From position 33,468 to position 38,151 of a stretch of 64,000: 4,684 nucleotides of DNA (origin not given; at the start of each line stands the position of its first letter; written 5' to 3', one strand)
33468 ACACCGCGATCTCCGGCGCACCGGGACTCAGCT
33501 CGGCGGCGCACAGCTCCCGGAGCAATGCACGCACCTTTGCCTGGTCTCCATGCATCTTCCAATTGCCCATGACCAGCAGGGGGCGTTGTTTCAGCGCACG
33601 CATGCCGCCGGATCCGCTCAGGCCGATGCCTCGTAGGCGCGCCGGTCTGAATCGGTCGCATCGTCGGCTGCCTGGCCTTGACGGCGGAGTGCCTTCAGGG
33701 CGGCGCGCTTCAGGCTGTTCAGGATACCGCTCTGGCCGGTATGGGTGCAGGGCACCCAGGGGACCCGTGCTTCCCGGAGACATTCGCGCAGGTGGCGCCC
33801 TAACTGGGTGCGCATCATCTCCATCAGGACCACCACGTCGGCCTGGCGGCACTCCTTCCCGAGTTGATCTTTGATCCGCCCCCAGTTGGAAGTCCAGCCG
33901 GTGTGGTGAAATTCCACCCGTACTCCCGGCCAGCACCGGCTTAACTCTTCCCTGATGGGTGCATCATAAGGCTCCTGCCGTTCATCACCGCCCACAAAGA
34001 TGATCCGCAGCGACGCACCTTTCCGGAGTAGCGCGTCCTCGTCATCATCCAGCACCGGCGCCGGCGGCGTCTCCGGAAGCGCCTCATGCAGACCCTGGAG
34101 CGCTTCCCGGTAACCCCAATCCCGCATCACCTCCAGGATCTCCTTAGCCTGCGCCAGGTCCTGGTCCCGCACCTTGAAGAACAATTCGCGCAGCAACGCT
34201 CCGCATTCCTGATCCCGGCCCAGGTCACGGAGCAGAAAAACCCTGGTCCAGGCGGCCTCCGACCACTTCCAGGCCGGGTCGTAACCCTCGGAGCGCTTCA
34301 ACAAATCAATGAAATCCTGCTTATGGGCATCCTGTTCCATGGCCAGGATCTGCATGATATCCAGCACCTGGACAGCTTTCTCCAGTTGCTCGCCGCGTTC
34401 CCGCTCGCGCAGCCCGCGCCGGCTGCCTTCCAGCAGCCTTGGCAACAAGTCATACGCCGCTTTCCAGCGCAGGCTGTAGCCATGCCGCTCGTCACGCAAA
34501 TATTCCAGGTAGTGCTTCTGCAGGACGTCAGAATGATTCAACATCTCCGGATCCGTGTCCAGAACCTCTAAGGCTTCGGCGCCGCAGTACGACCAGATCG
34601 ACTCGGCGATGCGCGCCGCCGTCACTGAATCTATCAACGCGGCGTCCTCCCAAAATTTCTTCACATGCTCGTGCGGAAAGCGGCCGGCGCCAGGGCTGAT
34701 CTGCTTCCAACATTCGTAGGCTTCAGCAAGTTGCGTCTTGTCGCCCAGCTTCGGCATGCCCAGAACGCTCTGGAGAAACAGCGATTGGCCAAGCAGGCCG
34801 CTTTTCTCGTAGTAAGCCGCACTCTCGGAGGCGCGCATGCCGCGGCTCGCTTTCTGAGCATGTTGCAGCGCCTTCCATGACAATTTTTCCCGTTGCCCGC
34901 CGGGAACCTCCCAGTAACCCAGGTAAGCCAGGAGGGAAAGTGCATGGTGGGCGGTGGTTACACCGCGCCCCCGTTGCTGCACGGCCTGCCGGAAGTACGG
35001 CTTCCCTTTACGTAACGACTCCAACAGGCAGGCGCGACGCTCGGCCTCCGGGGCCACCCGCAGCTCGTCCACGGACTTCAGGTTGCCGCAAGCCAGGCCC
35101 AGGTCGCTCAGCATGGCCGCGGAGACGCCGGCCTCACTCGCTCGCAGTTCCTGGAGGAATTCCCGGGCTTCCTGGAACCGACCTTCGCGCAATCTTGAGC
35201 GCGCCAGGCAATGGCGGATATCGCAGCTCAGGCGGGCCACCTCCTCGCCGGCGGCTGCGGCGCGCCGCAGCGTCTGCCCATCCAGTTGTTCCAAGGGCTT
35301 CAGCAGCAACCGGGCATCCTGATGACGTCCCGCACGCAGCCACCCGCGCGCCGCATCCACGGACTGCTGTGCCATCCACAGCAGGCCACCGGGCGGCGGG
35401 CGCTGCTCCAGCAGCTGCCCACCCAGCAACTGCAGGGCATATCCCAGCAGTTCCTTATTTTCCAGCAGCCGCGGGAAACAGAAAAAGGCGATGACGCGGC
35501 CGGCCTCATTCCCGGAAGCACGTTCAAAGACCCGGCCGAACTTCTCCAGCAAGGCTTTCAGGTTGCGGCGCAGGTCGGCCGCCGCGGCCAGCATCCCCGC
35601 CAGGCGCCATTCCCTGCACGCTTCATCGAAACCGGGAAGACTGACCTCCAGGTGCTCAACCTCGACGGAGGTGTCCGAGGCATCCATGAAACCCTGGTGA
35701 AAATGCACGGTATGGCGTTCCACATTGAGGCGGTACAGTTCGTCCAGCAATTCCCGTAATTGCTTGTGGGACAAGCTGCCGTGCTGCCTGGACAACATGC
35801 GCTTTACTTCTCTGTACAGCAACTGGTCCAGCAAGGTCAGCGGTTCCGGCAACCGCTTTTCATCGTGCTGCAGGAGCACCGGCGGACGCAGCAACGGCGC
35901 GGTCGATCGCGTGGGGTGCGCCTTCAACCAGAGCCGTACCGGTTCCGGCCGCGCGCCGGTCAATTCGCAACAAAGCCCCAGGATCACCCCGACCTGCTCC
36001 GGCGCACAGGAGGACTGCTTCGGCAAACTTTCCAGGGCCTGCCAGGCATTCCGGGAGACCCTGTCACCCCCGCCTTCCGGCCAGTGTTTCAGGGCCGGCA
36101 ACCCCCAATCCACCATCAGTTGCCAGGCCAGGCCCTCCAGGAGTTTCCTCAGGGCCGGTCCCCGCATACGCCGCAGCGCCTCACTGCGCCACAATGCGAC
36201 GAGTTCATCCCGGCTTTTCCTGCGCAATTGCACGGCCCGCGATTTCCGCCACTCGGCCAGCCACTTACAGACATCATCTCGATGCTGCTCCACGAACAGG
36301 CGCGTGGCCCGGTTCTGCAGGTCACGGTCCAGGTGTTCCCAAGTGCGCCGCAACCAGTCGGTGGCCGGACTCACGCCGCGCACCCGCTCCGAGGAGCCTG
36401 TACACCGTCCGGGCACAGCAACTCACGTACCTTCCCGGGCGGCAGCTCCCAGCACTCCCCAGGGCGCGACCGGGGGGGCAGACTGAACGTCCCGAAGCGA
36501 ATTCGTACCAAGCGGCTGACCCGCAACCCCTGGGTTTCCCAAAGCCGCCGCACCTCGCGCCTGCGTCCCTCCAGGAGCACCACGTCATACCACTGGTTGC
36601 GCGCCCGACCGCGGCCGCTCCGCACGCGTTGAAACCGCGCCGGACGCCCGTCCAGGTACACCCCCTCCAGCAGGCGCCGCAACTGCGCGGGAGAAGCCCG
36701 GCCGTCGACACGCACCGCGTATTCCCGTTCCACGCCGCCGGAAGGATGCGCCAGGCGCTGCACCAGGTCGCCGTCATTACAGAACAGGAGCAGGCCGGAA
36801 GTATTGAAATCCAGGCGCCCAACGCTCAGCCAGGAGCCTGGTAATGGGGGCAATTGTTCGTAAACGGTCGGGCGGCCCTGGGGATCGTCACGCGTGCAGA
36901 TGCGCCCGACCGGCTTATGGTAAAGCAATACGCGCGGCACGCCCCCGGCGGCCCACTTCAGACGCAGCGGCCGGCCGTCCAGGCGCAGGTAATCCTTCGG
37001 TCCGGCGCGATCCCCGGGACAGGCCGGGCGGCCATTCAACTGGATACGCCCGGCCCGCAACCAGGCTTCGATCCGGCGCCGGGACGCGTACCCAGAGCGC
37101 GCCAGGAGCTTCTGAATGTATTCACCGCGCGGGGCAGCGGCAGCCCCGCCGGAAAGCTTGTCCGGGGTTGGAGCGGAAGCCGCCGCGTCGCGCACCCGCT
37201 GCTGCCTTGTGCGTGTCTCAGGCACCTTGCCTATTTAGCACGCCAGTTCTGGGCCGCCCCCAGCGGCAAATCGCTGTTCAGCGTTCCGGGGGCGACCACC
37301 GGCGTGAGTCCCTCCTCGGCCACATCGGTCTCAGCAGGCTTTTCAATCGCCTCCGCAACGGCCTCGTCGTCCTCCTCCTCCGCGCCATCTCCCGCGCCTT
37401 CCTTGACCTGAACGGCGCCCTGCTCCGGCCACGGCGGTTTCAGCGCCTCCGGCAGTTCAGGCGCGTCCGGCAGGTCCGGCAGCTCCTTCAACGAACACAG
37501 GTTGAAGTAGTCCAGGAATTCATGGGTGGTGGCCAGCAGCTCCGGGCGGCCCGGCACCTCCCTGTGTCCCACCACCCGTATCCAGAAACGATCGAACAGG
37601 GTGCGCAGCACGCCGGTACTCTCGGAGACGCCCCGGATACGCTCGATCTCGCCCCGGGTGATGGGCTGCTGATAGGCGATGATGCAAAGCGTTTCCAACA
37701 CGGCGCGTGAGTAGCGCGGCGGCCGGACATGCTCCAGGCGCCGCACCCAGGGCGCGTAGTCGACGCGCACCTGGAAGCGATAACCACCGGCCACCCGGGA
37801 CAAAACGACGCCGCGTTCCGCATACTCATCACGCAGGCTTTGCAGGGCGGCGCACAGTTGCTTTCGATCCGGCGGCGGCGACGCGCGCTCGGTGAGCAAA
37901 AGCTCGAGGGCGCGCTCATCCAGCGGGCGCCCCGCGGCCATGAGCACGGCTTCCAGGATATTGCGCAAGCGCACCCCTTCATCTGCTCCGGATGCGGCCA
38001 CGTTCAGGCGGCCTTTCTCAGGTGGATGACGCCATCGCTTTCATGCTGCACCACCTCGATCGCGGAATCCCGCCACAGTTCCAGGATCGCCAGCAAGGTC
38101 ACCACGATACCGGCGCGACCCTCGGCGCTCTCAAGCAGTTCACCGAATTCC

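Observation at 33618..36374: About 918-aa helical-repeat protein with a DUF2325-like tail embedded in the rluB-tpiA core operon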

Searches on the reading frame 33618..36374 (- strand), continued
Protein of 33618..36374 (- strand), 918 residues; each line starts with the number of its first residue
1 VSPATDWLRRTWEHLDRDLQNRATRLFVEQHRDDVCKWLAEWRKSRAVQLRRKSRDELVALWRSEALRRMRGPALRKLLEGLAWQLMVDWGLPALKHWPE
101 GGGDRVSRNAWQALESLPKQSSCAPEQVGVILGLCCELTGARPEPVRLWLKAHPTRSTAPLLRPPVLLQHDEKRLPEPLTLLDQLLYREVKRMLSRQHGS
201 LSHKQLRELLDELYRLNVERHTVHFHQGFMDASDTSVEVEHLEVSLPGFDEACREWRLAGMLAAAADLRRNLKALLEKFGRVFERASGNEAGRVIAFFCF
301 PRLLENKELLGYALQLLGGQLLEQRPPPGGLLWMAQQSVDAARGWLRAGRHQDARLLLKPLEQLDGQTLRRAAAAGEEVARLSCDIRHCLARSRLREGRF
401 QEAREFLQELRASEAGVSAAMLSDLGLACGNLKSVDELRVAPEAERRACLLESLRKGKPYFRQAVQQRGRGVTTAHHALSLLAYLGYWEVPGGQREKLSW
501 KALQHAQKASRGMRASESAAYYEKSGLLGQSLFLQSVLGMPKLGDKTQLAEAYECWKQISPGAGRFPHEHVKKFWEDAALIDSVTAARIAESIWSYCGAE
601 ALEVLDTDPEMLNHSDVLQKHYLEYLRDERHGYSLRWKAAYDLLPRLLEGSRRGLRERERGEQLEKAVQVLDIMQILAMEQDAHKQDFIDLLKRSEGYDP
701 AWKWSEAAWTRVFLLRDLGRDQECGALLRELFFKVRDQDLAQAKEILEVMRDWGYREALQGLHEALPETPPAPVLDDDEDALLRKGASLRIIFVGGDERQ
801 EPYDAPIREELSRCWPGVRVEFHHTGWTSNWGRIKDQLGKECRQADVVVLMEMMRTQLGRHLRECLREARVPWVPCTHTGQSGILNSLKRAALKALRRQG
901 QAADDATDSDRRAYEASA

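Call 105: search_dna_similar(query=P0044, collection=plasmids, mode=protein, max_evalue=0.001, max_rows=20)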
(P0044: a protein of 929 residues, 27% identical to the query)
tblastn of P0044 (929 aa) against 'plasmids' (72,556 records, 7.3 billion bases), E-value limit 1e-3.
No match.

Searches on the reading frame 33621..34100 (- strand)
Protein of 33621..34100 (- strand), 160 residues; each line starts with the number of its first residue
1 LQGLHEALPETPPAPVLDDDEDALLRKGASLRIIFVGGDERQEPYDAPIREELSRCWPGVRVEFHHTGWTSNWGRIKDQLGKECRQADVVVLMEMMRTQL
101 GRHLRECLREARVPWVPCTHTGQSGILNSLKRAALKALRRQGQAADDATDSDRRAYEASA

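Call 9: search_protein_families(library=pfam, proteins=[window:33621-34100:-], max_evalue=10)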
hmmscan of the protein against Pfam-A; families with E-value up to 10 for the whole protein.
seq(160 aa): 0 families

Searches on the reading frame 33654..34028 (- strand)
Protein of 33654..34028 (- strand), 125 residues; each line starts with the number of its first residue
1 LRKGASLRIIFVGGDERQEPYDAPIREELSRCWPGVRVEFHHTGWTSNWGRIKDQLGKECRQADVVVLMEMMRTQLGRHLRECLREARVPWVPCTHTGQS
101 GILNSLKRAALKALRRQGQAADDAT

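Call 55: find_homologous_proteins(query=A5, max_evalue=0.00001)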
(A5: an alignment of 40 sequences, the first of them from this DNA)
Query A5 (40 sequences) (125 aa, profile of the alignment): 3 proteins with E <= 0.00001 among 635 candidates.
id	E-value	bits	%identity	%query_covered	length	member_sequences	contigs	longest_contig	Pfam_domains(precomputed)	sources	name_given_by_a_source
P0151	3.0e-38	148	51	99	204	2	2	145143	-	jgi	jgi:hypothetical protein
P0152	1.4e-34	136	34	94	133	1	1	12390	-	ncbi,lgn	ncbi:MAG TPA: hypothetical protein VF230_14605 [Acidimicrobiales bacterium]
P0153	1.3e-30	123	42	82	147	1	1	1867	-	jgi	jgi:hypothetical protein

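Call 56: search_protein_families(library=pfam, alignment_id=A5, max_evalue=10)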
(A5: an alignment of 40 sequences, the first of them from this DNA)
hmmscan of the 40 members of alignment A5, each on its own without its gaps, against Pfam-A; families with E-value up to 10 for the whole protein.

A. member 1, seq(125 aa): 0 families

B. families by the number of members that match (of 40 scanned): 24 families
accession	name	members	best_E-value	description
PF10087.14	DUF2325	8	0.00087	Uncharacterized protein conserved in bacteria (DUF2325)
PF11965.13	DUF3479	2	0.014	Domain of unknown function (DUF3479)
PF00687.26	Ribosomal_L1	1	0.0025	Ribosomal protein L1p/L10e family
PF03752.18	ALF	1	0.0063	Short repeats of unknown function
PF20784.2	DUF5575_C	1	0.013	DUF5575 C-terminal domain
PF18016.8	SAM_3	1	0.013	SAM domain (Sterile alpha motif)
PF19674.4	DUF6177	1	0.024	Family of unknown function (DUF6177)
PF25072.1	DUF7796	1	0.026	Domain of unknown function (DUF7796)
PF01547.30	SBP_bac_1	1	0.027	Bacterial extracellular solute-binding protein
PF03808.19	Glyco_tran_WecG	1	0.033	Glycosyl transferase WecG/TagA/CpsF family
PF13579.12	Glyco_trans_4_4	1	0.033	Glycosyl transferase 4-like domain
PF03745.19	DUF309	1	0.046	Domain of unknown function (DUF309)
PF06908.16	YpsA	1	0.063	YspA SLOG family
PF04237.18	YjbR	1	0.1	YjbR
PF21074.2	GDH_C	1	0.1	Glutamate dehydrogenase, C-terminal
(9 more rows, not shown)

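Call 57: search_solved_structures(query=A5, max_evalue=10)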
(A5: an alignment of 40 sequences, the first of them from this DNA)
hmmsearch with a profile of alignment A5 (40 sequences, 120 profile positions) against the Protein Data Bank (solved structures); distinct sequences matched with E-value up to 10: 21.
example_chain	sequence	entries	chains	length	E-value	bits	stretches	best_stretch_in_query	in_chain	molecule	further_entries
8h69_B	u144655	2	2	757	0.074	15.9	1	10-52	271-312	RNA-directed RNA polymerase catalytic subunit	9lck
6qnw_B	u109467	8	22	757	0.075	15.9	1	10-52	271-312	RNA-directed RNA polymerase catalytic subunit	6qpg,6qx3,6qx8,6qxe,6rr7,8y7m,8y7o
9v44_B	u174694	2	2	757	0.076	15.9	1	10-52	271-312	RNA-directed RNA polymerase catalytic subunit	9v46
8r1j_B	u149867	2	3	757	0.077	15.8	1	10-52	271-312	RNA-directed RNA polymerase catalytic subunit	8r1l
7nha_B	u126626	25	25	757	0.077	15.8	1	10-52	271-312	RNA-directed RNA polymerase catalytic subunit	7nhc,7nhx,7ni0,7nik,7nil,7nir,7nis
6tu5_BBB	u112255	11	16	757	0.079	15.8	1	10-52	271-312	RNA-directed RNA polymerase catalytic subunit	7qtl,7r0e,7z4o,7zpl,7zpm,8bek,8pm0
8pnp_B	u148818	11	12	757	0.08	15.8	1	10-52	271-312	RNA-directed RNA polymerase catalytic subunit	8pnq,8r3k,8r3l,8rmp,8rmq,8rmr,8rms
6qpf_B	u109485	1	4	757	0.08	15.8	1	10-52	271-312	RNA-directed RNA polymerase catalytic subunit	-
3u1o_A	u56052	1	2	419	0.2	14.5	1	7-57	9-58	De Novo design cysteine esterase ECH19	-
4jxi_A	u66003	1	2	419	0.2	14.5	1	7-57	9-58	design cystein esterase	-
2uvg_A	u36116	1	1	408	0.21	14.4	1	8-57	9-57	ABC TYPE PERIPLASMIC SUGAR-BINDING PROTEIN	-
2uvh_A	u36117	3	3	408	0.22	14.4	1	7-57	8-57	ABC TYPE PERIPLASMIC SUGAR-BINDING PROTEIN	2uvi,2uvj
4n3g_A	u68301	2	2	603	0.81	12.5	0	20-49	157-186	Eukaryotic translation initiation factor 5B-like protein, eIF5B(870-C) | Eukaryotic translation initiation factor 5B-like protein, eIF5B(517-C)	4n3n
5z6b_A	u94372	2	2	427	0.84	12.5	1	3-52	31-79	Putative ABC transporter substrate-binding protein YesO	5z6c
4r6k_A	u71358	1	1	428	0.84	12.5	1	3-52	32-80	SOLUTE-BINDING PROTEIN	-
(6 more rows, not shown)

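Call 111: find_encoding_contigs(protein=P0152, flank=8000, max_places=3)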
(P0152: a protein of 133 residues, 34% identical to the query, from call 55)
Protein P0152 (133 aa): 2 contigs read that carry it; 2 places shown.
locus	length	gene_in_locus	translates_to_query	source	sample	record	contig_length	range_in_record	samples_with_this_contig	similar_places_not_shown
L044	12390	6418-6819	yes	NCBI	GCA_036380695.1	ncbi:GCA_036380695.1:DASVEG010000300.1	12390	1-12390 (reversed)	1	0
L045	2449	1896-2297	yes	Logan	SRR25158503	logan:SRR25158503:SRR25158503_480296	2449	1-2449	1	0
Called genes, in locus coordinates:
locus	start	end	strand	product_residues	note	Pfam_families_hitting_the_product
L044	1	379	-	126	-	PF01012:ETF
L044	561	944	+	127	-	-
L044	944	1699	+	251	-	PF13384:HTH_23 (faint), PF04542:Sigma70_r2, PF04539:Sigma70_r3, PF07638:Sigma70_ECF (weak), PF08281:Sigma70_r4_2, PF04545:Sigma70_r4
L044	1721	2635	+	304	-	PF00781:DAGK_cat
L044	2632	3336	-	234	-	PF03009:GDPD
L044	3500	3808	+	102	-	PF02467:Whib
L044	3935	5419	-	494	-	PF12282:GAF_PdtaS, PF08448:PAS_4 (faint), PF07536:HWE_HK, PF07568:HisKA_2, PF13581:HATPase_c_2 (weak), PF02518:HATPase_c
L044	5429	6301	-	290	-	PF02811:PHP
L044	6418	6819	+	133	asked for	-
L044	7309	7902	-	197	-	-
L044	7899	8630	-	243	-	-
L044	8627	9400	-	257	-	PF00005:ABC_tran, PF13304:AAA_21 (faint)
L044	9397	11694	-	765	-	PF02653:BPD_transp_2, PF00005:ABC_tran, PF12399:BCA_ABC_TP_C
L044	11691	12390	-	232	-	PF02653:BPD_transp_2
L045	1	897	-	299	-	?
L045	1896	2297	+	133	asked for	-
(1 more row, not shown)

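Call 112: find_encoding_contigs(protein=P0151, flank=8000, max_places=3)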
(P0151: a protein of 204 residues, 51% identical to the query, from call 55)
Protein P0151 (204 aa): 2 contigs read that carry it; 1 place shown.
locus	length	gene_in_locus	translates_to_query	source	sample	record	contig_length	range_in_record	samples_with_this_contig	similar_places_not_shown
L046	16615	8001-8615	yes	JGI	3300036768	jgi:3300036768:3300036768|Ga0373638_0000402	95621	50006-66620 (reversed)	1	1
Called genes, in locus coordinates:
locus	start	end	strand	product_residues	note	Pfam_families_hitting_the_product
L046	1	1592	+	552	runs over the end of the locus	PF02776:TPP_enzyme_N, PF00205:TPP_enzyme_M, PF02775:TPP_enzyme_C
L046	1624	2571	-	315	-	PF08450:SGL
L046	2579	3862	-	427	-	PF06808:DctM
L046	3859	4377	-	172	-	PF04290:DctQ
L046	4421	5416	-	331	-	PF03480:DctP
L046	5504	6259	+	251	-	PF00392:GntR, PF07729:FCD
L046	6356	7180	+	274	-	PF01073:3Beta_HSD, PF01370:Epimerase, PF02719:Polysacc_synt_2 (faint), PF04321:RmlD_sub_bind (weak), PF07993:NAD_binding_4 (faint), PF13460:NAD_binding_10 (weak), PF16363:GDP_Man_Dehyd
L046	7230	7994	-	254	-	PF03764:EFG_IV, PF00679:EFG_C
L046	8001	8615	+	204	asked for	-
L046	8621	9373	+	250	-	PF13391:HNH_2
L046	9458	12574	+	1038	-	PF00176:SNF2-rel_dom, PF04851:ResIII (weak), PF00271:Helicase_C, PF16203:ERCC3_RAD25_C (faint)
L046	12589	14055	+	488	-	-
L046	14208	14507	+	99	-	PF01909:NTP_transf_2, PF18765:Polbeta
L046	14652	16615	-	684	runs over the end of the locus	PF00009:GTP_EFTU, PF01926:MMR_HSR1 (weak), PF03193:RsgA_GTPase (faint), PF22042:EF-G_D2, PF03144:GTP_EFTU_D2 (weak), PF14492:EFG_III, PF03764:EFG_IV, PF00679:EFG_C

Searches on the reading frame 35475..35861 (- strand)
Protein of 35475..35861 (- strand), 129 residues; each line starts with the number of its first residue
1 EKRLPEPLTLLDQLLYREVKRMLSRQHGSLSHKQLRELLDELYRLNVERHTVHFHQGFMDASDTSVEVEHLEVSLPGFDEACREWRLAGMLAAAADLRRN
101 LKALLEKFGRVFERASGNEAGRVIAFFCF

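Call 92: search_solved_structures(query=A6, max_evalue=10, show_alignments=2)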
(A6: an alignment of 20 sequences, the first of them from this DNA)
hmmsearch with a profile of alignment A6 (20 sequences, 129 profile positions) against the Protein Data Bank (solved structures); distinct sequences matched with E-value up to 10: 6.
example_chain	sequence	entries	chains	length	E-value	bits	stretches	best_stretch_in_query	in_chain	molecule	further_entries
5xj0_Y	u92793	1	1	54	0.4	13.5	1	17-46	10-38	gp76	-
7tch_B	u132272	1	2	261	0.41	13.4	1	23-52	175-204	Bacitracin export ATP-binding protein BceA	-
7tcg_B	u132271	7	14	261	0.44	13.3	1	24-52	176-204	Bacitracin export ATP-binding protein BceA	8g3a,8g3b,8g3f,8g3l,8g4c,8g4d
8s5g_B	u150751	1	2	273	0.47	13.2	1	24-52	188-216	Bacitracin export ATP-binding protein BceA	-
9u9d_A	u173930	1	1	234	0.98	12.2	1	62-97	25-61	Myosin light chain kinase, smooth muscle, deglutamylated form,Green fluorescent protein,Ca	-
2v9u_A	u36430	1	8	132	1.3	11.9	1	23-64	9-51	MSPA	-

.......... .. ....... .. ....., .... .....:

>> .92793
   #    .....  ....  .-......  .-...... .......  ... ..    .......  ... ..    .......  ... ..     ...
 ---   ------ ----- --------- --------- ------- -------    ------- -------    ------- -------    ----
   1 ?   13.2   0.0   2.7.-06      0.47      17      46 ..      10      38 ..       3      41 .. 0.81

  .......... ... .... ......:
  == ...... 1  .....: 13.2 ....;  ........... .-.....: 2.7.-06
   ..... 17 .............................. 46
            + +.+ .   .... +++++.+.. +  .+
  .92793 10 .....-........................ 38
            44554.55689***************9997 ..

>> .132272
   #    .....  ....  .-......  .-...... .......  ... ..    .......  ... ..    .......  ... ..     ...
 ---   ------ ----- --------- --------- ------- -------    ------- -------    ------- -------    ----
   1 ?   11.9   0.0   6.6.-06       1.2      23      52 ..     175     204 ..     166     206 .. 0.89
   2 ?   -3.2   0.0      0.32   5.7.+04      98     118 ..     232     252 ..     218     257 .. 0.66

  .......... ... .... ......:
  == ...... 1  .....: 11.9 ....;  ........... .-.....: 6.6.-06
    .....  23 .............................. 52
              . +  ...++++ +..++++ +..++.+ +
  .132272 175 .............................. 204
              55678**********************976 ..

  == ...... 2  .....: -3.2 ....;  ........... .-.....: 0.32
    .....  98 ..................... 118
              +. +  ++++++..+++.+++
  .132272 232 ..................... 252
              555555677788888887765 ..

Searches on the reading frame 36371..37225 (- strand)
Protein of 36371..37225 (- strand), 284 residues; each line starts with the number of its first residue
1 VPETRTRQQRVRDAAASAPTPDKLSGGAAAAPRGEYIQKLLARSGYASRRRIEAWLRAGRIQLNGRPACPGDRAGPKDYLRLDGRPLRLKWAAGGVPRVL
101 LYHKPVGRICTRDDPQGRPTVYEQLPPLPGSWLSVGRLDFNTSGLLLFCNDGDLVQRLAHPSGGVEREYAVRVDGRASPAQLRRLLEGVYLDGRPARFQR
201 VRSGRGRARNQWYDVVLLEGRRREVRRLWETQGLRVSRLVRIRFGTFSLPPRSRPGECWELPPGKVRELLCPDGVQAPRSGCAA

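Call 9: search_protein_families(library=pfam, proteins=[window:36371-37225:-], max_evalue=10)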
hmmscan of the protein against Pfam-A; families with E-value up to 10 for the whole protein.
window:36371-37225:- (284 aa): 3 families
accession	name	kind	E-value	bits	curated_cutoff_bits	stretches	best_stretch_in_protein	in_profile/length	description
PF00849.27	PseudoU_synth_2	-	3.5e-16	60.2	26.8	1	99-228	2-149/152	RNA pseudouridylate synthase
PF01479.30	S4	-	3.7e-08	33.4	22.8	1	37-78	3-46/48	S4 domain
PF17257.7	DUF5323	-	0.0012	19.1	25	1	114-136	34-56/62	Family of unknown function (DUF5323)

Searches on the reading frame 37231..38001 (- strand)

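Call 9: search_protein_families(library=pfam, proteins=[window:37231-38001:-], max_evalue=10)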
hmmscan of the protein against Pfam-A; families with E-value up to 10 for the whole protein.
window:37231-38001:- (256 aa): 1 family
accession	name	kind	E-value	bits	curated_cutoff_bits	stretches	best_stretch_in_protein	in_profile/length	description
PF04079.22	SMC_ScpB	-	2e-48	164.4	27.4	1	15-177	2-160/160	Segregation and condensation complex subunit ScpB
